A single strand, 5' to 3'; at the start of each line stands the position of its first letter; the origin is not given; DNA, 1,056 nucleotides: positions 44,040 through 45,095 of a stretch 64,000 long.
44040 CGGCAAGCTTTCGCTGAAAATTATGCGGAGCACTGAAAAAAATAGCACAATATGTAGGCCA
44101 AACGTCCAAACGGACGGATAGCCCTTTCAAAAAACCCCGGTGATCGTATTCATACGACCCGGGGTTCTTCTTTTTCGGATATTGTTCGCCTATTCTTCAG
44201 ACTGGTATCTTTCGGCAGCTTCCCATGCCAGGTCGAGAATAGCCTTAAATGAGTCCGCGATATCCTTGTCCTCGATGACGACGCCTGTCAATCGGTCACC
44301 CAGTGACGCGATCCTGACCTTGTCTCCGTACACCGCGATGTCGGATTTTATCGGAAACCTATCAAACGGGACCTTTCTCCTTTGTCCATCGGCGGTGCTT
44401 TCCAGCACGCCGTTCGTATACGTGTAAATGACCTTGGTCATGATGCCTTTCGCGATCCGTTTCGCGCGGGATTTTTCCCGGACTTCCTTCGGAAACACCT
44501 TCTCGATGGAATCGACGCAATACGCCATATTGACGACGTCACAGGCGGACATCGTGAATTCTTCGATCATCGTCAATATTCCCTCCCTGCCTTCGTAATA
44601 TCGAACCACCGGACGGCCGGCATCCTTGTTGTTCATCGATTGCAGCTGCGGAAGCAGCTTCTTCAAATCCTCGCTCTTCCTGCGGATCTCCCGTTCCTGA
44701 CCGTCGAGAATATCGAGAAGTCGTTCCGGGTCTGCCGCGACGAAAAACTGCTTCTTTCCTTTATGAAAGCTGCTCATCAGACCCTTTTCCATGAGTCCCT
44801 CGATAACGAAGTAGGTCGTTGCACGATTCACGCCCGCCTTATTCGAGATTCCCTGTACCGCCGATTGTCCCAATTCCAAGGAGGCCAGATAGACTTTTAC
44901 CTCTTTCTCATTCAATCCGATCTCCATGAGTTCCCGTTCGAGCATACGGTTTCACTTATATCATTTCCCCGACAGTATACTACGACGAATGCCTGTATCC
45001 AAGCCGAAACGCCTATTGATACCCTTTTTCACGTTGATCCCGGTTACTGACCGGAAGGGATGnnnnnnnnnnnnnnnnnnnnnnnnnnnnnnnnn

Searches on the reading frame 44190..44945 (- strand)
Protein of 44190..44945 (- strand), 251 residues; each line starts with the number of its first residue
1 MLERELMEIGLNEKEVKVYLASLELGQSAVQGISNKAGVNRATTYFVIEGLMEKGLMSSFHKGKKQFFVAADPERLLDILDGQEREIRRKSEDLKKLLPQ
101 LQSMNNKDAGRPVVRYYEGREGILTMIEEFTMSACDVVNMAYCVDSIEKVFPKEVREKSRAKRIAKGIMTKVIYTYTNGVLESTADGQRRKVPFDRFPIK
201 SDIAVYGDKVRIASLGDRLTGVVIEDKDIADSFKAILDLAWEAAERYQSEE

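Call 10: find_encoding_contigs(protein=window:44190-44945:-, flank=6000, max_places=10)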
Protein window:44190-44945:- (251 aa): 1 contig read that carries it; 1 place shown.
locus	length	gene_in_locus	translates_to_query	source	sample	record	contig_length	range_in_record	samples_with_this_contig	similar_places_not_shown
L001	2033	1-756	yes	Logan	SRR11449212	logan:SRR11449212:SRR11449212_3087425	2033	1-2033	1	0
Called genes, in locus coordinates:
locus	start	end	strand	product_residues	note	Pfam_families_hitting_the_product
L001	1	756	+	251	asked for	PF01978:TrmB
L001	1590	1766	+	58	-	-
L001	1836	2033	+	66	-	?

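Call 11: search_protein_families(library=pfam, proteins=[window:44190-44945:-], max_evalue=0.01)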
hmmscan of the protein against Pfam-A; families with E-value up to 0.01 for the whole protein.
window:44190-44945:- (251 aa): 1 family
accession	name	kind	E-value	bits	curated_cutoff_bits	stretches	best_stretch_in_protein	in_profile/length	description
PF01978.25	TrmB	-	3.3e-13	49.7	25.6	1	6-74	1-68/68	Sugar-specific transcriptional regulator TrmB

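Call 12: find_related_loci(query=window:44190-44945:-, collection=genome_contigs, flank=6000)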
Query window:44190-44945:- (251 aa) in genome_contigs; peptide patterns used: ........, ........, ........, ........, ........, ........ (x = any residue, [..] = any of these).
88 stretches matched a pattern; 13 encode a relative of the query (tblastn E <= 1e-3); 13 distinct loci.
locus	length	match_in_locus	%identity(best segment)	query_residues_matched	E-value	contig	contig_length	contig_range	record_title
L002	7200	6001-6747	70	1-248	1e-118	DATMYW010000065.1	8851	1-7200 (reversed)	MAG TPA_asm: Candidatus Fimivivens sp. isolate SMAG_U13158 k141_29660, whole genome shotgun sequence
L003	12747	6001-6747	69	1-248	9e-115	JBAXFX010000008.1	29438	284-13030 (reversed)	MAG: Candidatus Moraniibacteriota bacterium isolate ELA282 MAG282_8, whole genome shotgun sequence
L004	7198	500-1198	58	12-244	4e-82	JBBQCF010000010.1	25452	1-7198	MAG: Candidatus Moraniibacteriota bacterium isolate Co_metawrap_1272 Cmw_1272_k141_18960228_length_25452_cov_13.0000, wh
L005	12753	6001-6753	43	1-248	2e-65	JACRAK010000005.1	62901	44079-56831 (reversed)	MAG: Candidatus Azambacteria bacterium isolate NC_groundwater_1591_Pr3_B-0.1um_51_37 SR-2_scaffold_141_318405, whole gen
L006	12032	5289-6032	37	1-246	2e-42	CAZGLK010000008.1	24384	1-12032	MAG TPA_asm: uncultured Candidatus Saccharibacteria bacterium isolate binchicken_co38_1088 genome assembly, contig: NODE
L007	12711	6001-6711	33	2-241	2e-33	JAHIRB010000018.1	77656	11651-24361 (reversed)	MAG: Patescibacteria group bacterium isolate MM_PC_MetaG.mb.11 MM_PC_MetaG.mb.11_k141_758835, whole genome shotgun seque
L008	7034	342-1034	30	9-244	2e-30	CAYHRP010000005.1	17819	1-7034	MAG TPA_asm: uncultured Gammaproteobacteria bacterium isolate ERP119705_co15_220 genome assembly, contig: NODE_3157_leng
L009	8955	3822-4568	32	1-246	7e-30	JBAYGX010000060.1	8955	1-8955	MAG: Candidatus Gracilibacteria bacterium isolate SO_2016_GW1_135 scaffold14529_OW334_2016, whole genome shotgun sequenc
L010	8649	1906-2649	27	1-245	1e-26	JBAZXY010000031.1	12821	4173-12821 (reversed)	MAG: Parcubacteria group bacterium isolate SO_2017_GW1_67 NODE_18180_length_12821_cov_2.255239_OW334_2017, whole genome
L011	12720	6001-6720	27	6-242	4e-26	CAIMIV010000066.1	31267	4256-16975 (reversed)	uncultured bacterium isolate MJ-2014-D5_bin-329 genome assembly, contig: bin-329:66/71, whole genome shotgun sequence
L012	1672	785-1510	28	2-243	2e-25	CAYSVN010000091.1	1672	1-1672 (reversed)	MAG TPA_asm: uncultured Candidatus Peribacteria bacterium isolate SRP268394_co1_78 genome assembly, contig: NODE_90272_l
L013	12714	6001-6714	27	4-243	4e-19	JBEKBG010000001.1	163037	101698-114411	MAG: Minisyncoccia bacterium isolate SPRUCE 130 SPRUCE_130_1, whole genome shotgun sequence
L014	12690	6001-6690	28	9-242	1e-25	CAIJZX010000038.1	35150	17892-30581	MAG: Candidatus Kerfeldbacteria bacterium isolate AlinenLipids_bin-4062 genome assembly, contig: bin-4062:38/42, whole g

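Call 23: find_homologous_proteins(query=window:44190-44945:-, max_evalue=1e-40)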
Query window:44190-44945:- (251 aa): 496 proteins with E <= 1e-40 among 1406 candidates; the best 120 are listed.
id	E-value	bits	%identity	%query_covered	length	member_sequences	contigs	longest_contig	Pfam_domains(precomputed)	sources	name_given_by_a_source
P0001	8.5e-158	541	100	100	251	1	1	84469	PF01978.26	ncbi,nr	ncbi:MAG: hypothetical protein HGA31_00300 [Candidatus Moranbacteria bacterium]|nr:hypothetical prot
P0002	1.4e-120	419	76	98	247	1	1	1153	PF01978.26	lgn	-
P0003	6.2e-117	407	77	96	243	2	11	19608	PF01978.26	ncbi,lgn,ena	-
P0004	5.5e-112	391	73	99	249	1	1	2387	PF01978.26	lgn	-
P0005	2.4e-110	386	71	99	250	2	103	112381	PF01978.26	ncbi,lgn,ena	-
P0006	6.4e-110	384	70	99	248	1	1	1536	PF01978.26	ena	-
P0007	2.5e-107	376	69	99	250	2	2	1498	PF01978.26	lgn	-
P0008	4.9e-107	375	69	99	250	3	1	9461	PF01978.26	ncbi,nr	ncbi:MAG: hypothetical protein HGA33_03005 [Candidatus Moranbacteria bacterium]|nr:hypothetical prot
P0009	9.4e-107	374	67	99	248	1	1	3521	PF01978.26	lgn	-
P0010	1.7e-104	367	68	100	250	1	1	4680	PF01978.26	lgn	-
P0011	2.4e-104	366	69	99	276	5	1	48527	PF01978.26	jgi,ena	-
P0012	5.1e-104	365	69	99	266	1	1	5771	PF01978.26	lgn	-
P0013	1.5e-103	364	66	99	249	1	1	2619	PF01978.26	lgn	-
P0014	2.4e-103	363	65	100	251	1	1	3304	PF01978.26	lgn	-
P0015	7.6e-103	361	66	98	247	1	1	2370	PF01978.26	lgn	-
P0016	9.9e-103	361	65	99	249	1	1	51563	PF01978.26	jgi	-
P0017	1.1e-102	361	66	99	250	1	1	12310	PF01978.26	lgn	-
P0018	1.2e-101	357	67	99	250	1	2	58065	PF01978.26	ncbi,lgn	ncbi:MAG TPA: helix-turn-helix domain-containing protein [Patescibacteria group bacterium]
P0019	2.4e-101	356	66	99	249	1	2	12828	PF01978.26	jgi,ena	-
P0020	1.8e-100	354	65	99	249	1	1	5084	PF01978.26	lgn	-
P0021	3.9e-100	352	64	99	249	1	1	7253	PF01978.26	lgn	-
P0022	9.9e-100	351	64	99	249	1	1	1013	PF01978.26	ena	-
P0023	9.6e-99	348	64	99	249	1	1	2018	PF01978.26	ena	-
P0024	1.4e-98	347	64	99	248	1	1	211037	PF01978.26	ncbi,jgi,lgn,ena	ncbi:MAG: helix-turn-helix domain-containing protein [bacterium]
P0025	6.7e-98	345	64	100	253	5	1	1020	PF01978.26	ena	-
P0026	8.3e-98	345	64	100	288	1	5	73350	PF01978.26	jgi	jgi:HTH-type transcriptional regulator, sugar sensing transcriptional regulator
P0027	1.3e-97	344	63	100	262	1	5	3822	PF01978.26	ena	-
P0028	2.4e-97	343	63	99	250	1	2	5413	PF01978.26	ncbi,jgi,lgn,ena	-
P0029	4.4e-97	342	62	99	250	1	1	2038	PF01978.26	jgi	jgi:HTH-type transcriptional regulator, sugar sensing transcriptional regulator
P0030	7.8e-97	342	64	99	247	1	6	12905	PF01978.26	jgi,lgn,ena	jgi:sugar-specific transcriptional regulator TrmB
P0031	1.0e-96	341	63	99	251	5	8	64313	PF01978.26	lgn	-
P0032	1.1e-96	341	64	98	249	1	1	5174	PF01978.26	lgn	-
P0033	3.4e-96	340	62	99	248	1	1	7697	PF01978.26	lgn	-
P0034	4.1e-96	339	62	99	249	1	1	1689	PF01978.26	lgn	-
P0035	4.3e-96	339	63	98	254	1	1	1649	PF01978.26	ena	-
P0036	7.6e-96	338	62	99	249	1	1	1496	PF01978.26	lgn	-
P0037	1.0e-95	338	63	99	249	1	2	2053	PF01978.26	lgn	-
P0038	1.7e-95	337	62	99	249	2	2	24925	PF01978.26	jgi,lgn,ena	-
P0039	2.0e-95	337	63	98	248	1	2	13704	PF01978.26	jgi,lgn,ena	jgi:sugar-specific transcriptional regulator TrmB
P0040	2.6e-95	337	64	99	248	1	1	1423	PF01978.26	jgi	-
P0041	3.4e-95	336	64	100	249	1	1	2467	PF01978.26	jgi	-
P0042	5.0e-95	336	62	98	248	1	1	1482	PF01978.26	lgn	-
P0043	5.2e-95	336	62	99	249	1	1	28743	PF01978.26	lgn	-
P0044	5.4e-95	336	62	100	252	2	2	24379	PF01978.26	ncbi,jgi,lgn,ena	ncbi:MAG: helix-turn-helix domain-containing protein [Candidatus Moraniibacteriota bacterium]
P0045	5.9e-95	335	63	99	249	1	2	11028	PF01978.26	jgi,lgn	jgi:sugar-specific transcriptional regulator TrmB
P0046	7.0e-95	335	60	99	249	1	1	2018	PF01978.26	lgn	-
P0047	7.2e-95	335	63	99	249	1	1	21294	PF01978.26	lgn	-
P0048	7.8e-95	335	63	98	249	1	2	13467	PF01978.26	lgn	-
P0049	1.6e-94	334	64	99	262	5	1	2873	PF01978.26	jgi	-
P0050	1.6e-94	334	64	99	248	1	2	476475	PF01978.26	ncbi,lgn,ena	-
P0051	1.7e-94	334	60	97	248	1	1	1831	PF01978.26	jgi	-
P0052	2.2e-94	334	62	99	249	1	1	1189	PF01978.26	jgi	-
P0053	3.4e-94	333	63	99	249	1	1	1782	PF01978.26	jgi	jgi:HTH-type transcriptional regulator, sugar sensing transcriptional regulator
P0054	4.4e-94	333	60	99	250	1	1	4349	PF01978.26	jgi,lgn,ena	-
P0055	4.6e-94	333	66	98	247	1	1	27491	PF01978.26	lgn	-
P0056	9.3e-94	332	63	99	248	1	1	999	PF01978.26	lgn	-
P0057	1.0e-93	331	63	98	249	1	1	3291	PF01978.26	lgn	-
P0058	2.1e-93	330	62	100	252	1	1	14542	PF01978.26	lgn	-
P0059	2.6e-93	330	64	99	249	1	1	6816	PF01978.26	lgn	-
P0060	2.6e-93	330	60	99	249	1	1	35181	PF01978.26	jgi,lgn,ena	-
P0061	2.7e-93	330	62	97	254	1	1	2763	PF01978.26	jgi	-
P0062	3.6e-93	330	62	99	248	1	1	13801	PF01978.26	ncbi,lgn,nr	ncbi:MAG: helix-turn-helix domain-containing protein [Candidatus Moranbacteria bacterium]|nr:helix-t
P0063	4.2e-93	329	61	99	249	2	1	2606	PF01978.26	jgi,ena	-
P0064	4.7e-93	329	62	99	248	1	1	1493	PF01978.26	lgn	-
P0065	5.6e-93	329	61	99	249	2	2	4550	PF01978.26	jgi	-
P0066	6.6e-93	329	63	99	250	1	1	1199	PF01978.26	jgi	jgi:HTH-type transcriptional regulator, sugar sensing transcriptional regulator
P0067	6.6e-93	329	60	99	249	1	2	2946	PF01978.26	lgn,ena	-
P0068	1.2e-92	328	59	99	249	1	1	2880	PF01978.26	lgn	-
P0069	1.4e-92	328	61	99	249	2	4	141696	PF01978.26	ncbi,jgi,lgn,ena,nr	ncbi:hypothetical protein J7J13_01250 [bacterium]|nr:hypothetical protein [bacterium]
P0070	1.5e-92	328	61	98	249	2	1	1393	PF01978.26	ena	-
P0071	1.6e-92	327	61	100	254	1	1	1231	PF01978.26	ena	-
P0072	2.8e-92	327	61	99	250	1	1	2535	PF01978.26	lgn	-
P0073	3.3e-92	326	59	99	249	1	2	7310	PF01978.26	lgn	-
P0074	4.7e-92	326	61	99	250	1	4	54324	PF01978.26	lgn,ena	-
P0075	5.1e-92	326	63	98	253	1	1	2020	PF01978.26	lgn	-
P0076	6.0e-92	326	61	98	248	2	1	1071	PF01978.26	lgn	-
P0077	6.8e-92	325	60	98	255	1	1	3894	PF01978.26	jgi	-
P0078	7.9e-92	325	61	99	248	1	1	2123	PF01978.26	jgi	-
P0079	1.0e-91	325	61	100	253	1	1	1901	PF01978.26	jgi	jgi:sugar-specific transcriptional regulator TrmB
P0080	1.1e-91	325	62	98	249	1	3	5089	PF01978.26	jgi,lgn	-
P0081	1.5e-91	324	61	99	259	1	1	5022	PF01978.26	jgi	jgi:HTH-type transcriptional regulator, sugar sensing transcriptional regulator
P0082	1.6e-91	324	60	99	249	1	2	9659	PF01978.26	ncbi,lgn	-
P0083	1.7e-91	324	63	98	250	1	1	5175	PF01978.26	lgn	-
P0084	3.5e-91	323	59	99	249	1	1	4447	PF01978.26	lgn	-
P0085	4.2e-91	323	58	100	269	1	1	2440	PF01978.26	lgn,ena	-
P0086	1.1e-90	321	60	98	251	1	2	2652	PF01978.26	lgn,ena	-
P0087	1.2e-90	321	60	99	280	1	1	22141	PF01978.26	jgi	jgi:HTH-type transcriptional regulator, sugar sensing transcriptional regulator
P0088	1.3e-90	321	61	97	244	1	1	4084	PF01978.26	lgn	-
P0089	1.5e-90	321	58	99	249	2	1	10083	PF01978.26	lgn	-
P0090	1.5e-90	321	60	98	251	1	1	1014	PF01978.26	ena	-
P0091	1.6e-90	321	59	98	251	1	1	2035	PF01978.26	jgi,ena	-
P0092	2.4e-90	320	61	98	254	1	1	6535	PF01978.26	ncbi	-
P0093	6.9e-90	319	61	97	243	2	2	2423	PF01978.26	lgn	-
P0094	1.8e-89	318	60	98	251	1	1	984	PF01978.26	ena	-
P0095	1.9e-89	317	60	98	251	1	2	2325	PF01978.26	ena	-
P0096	2.1e-89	317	60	98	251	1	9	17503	PF01978.26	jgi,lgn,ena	-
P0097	3.1e-89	317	62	99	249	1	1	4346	PF01978.26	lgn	-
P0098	1.5e-88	314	61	100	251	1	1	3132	PF01978.26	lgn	-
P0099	5.3e-88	313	57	98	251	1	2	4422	PF01978.26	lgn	-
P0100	7.8e-88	312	56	99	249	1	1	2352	PF01978.26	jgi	jgi:sugar-specific transcriptional regulator TrmB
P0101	1.1e-87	312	57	100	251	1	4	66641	PF01978.26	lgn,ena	-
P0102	2.6e-87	310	59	100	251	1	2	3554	PF01978.26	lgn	-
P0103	3.2e-87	310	60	99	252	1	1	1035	PF01978.26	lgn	-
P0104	3.6e-87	310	58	98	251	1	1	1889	PF01978.26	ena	-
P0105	5.8e-87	309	58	98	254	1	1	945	PF01978.26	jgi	jgi:HTH-type transcriptional regulator, sugar sensing transcriptional regulator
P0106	7.8e-87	309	57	98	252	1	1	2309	PF01978.26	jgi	-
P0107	8.6e-87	309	59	100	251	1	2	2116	PF01978.26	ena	-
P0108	3.8e-86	307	59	99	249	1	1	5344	PF01978.26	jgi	jgi:sugar-specific transcriptional regulator TrmB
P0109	5.3e-86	306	57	100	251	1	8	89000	PF01978.26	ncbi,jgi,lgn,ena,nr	ncbi:MAG TPA: helix-turn-helix domain-containing protein [Candidatus Moranbacteria bacterium]|nr:hel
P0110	9.7e-86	305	58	100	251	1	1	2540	PF01978.26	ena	-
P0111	2.7e-85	304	71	79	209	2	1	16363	PF01978.26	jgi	-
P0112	5.6e-85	303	57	99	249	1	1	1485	PF01978.26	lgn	-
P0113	7.6e-85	302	56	100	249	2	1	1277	PF01978.26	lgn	-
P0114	2.4e-84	301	56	99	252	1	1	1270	PF01978.26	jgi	jgi:HTH-type transcriptional regulator, sugar sensing transcriptional regulator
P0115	2.8e-84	301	58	99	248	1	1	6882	PF01978.26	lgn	-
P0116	3.3e-84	300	58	98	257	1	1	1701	PF01978.26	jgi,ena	-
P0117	4.4e-84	300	57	99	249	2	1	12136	PF01978.26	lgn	-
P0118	4.4e-84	300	55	98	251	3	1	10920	PF01978.26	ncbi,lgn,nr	ncbi:MAG: helix-turn-helix domain-containing protein [Candidatus Moranbacteria bacterium]|nr:helix-t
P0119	4.5e-84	300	56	98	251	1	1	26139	PF01978.26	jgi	jgi:sugar-specific transcriptional regulator TrmB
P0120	6.5e-84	299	59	97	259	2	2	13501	PF01978.26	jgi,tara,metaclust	jgi:sugar-specific transcriptional regulator TrmB|tara:strand:+ start:2819 stop:3598 length:780 star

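Call 24: find_encoding_contigs(protein=P0003, flank=3000, max_places=3)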
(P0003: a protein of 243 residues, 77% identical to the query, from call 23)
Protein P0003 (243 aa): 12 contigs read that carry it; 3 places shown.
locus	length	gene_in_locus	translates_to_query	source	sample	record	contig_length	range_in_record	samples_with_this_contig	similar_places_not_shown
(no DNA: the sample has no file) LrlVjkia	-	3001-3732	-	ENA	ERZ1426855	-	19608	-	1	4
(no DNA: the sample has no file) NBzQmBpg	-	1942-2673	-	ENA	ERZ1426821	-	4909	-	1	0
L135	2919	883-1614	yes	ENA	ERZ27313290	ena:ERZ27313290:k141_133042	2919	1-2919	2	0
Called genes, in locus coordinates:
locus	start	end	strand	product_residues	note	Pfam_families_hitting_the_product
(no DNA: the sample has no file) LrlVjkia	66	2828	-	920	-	PF02739:5_3_exonuc_N, PF01367:5_3_exonuc, PF01612:DNA_pol_A_exo1, PF22619:DNA_polI_exo1, PF00476:DNA_pol_A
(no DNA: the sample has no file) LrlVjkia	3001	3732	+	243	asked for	PF01978:TrmB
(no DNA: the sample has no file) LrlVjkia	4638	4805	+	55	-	-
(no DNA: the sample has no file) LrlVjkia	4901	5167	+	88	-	-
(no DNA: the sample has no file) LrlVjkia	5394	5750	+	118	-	-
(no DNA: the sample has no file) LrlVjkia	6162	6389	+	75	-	-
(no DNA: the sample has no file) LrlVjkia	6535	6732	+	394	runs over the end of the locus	-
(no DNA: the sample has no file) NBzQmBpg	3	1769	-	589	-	?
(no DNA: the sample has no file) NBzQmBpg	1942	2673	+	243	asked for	PF01978:TrmB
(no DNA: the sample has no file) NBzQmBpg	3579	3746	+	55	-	-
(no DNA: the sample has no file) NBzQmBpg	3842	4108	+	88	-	-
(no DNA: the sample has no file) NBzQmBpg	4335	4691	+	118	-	-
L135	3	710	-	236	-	?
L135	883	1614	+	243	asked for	PF01978:TrmB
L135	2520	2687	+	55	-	-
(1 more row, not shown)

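Call 25: find_encoding_contigs(protein=P0005, flank=3000, max_places=3)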
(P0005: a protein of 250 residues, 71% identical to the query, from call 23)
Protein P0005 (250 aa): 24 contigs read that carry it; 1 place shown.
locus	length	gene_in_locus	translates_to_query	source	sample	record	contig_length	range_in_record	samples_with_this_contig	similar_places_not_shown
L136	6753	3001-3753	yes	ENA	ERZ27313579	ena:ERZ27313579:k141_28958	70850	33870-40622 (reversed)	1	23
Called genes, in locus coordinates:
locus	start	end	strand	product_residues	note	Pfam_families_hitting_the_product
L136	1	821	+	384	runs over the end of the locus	-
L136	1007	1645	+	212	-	-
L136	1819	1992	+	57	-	-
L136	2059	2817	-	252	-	PF01978:TrmB, PF13412:HTH_24 (weak)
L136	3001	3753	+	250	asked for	PF01978:TrmB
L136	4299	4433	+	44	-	-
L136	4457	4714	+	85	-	-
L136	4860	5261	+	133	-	-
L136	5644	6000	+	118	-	-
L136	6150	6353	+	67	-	-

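Call 26: find_encoding_contigs(protein=P0008, flank=3000, max_places=2)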
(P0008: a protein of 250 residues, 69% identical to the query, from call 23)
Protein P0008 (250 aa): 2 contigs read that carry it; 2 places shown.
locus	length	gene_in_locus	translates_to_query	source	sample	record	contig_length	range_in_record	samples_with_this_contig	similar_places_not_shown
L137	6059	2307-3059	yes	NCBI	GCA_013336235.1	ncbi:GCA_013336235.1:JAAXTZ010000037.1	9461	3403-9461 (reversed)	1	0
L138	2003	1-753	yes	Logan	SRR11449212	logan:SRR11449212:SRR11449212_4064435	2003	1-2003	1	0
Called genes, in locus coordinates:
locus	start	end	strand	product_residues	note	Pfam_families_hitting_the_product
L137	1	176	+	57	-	?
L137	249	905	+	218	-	-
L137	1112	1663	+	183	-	-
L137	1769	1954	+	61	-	-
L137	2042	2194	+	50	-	-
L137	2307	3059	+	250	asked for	PF01978:TrmB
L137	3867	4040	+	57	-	-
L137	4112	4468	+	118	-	-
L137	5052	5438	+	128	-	-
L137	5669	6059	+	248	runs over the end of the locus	-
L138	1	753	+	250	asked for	PF01978:TrmB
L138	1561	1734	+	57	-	-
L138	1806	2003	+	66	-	?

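Call 27: find_encoding_contigs(protein=P0016, flank=3000, max_places=2)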
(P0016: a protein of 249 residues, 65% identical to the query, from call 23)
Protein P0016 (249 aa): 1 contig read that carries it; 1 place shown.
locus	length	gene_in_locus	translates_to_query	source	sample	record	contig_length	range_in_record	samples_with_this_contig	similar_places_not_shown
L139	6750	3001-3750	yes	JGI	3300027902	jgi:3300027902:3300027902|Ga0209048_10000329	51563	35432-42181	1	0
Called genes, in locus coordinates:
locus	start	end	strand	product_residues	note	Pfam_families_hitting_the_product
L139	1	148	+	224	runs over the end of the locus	-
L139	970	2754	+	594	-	PF04851:ResIII (weak), PF00270:DEAD (faint), PF13307:Helicase_C_2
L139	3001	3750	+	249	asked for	PF01978:TrmB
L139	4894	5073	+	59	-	-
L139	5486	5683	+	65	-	-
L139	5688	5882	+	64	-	-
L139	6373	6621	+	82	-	-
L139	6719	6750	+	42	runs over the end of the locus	-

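Call 28: find_encoding_contigs(protein=P0018, flank=3000, max_places=2)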
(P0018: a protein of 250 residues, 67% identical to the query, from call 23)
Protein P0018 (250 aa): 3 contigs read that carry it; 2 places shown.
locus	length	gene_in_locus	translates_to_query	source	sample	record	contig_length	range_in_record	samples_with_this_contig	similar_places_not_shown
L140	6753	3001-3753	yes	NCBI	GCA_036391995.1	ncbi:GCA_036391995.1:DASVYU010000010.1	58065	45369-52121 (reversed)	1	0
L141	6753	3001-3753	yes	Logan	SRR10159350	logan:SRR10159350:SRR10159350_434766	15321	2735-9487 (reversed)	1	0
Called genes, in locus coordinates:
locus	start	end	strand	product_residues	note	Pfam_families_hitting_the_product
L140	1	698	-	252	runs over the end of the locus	PF01978:TrmB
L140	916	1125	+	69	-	-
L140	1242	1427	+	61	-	-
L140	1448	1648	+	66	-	-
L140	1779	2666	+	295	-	-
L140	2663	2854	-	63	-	-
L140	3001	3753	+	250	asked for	PF01978:TrmB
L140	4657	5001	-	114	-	-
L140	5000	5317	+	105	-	-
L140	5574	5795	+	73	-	-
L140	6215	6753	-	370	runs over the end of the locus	PF01022:HTH_5 (faint), PF01047:MarR (faint), PF01978:TrmB (faint), PF12840:HTH_20 (weak), PF13404:HTH_AsnC-type, PF13412:HTH_24, PF13404:HTH_AsnC-type, PF13412:HTH_24, +2 more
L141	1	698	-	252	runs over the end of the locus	PF01978:TrmB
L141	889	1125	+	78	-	-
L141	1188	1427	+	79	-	-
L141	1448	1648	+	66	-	-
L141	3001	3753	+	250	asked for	PF01978:TrmB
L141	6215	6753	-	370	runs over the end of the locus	PF01022:HTH_5 (faint), PF01047:MarR (faint), PF01978:TrmB (faint), PF12840:HTH_20 (weak), PF13404:HTH_AsnC-type, PF13412:HTH_24, PF13404:HTH_AsnC-type, PF13412:HTH_24, +2 more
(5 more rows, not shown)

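Call 29: find_encoding_contigs(protein=P0017, flank=3000, max_places=2)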
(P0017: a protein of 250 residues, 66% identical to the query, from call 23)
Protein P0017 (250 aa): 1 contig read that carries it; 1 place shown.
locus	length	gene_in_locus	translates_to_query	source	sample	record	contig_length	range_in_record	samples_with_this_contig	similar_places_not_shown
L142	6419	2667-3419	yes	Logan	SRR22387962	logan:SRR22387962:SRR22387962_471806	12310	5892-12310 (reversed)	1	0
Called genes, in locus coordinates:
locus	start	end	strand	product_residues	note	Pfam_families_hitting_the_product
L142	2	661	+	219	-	?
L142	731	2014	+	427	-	PF05697:Trigger_N, PF00254:FKBP_C, PF05698:Trigger_C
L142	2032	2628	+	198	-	PF00574:CLP_protease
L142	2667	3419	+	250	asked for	PF01978:TrmB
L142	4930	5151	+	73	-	-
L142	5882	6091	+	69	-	-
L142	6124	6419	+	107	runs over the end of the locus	-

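Call 30: find_encoding_contigs(protein=P0019, flank=3000, max_places=2)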
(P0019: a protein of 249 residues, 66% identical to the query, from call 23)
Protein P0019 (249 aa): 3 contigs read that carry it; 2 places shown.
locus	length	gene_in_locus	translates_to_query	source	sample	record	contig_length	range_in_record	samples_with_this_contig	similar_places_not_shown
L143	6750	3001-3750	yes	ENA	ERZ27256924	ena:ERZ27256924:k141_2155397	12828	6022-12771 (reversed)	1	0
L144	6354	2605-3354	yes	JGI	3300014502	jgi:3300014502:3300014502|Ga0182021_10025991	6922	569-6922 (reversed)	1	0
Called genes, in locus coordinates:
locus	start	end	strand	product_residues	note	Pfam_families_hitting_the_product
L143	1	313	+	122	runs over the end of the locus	?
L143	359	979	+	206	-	-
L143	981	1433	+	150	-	PF00293:NUDIX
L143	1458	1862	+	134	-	PF00293:NUDIX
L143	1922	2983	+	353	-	-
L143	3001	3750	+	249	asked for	PF01978:TrmB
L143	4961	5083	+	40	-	-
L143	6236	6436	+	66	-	-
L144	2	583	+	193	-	?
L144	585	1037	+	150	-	PF00293:NUDIX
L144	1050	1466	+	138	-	PF00293:NUDIX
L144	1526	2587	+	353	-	-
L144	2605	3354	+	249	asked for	PF01978:TrmB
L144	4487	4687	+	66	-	-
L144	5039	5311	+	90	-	-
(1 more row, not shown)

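Call 31: find_encoding_contigs(protein=P0024, flank=3000, max_places=2)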
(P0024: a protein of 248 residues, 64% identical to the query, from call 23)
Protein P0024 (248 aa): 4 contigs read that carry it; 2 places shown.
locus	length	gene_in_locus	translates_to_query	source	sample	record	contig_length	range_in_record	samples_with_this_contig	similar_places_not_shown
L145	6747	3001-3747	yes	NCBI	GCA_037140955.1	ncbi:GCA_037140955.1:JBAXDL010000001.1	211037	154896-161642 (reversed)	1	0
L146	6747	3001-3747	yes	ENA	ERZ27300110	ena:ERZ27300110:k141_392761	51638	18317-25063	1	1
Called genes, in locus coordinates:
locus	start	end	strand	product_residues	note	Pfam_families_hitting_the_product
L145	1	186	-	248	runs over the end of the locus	PF01978:TrmB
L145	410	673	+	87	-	-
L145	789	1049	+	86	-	-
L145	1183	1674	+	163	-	-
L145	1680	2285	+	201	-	PF00702:Hydrolase (weak), PF13419:HAD_2, PF13242:Hydrolase_like (weak)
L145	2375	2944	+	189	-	PF03575:Peptidase_S51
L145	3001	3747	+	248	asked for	PF01978:TrmB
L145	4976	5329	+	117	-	-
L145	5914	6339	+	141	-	-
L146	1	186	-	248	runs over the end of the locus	PF01978:TrmB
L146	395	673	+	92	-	-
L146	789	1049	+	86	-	-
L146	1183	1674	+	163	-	-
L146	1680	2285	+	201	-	PF00702:Hydrolase (weak), PF13419:HAD_2, PF13242:Hydrolase_like (weak)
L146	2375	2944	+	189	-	PF03575:Peptidase_S51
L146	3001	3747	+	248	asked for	PF01978:TrmB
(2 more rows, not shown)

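Call 32: find_encoding_contigs(protein=P0055, flank=3000, max_places=2)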
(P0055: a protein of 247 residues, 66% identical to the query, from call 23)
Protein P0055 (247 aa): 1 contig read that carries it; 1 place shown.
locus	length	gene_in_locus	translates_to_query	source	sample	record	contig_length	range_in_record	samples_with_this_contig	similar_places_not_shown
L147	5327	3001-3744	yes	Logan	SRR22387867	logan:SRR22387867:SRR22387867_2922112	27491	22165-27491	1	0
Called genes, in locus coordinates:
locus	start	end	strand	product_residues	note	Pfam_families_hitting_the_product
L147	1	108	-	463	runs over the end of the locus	PF14397:ATPgrasp_ST, PF02655:ATP-grasp_3 (faint), PF08443:RimK (faint), PF05618:RimB-like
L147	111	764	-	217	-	PF14402:7TM_transglut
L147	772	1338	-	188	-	PF02075:RuvC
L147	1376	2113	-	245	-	PF20772:TACO1_YebC_N, PF01709:Transcrip_reg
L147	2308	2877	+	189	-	PF04307:YdjM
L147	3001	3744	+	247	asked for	PF01978:TrmB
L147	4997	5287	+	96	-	-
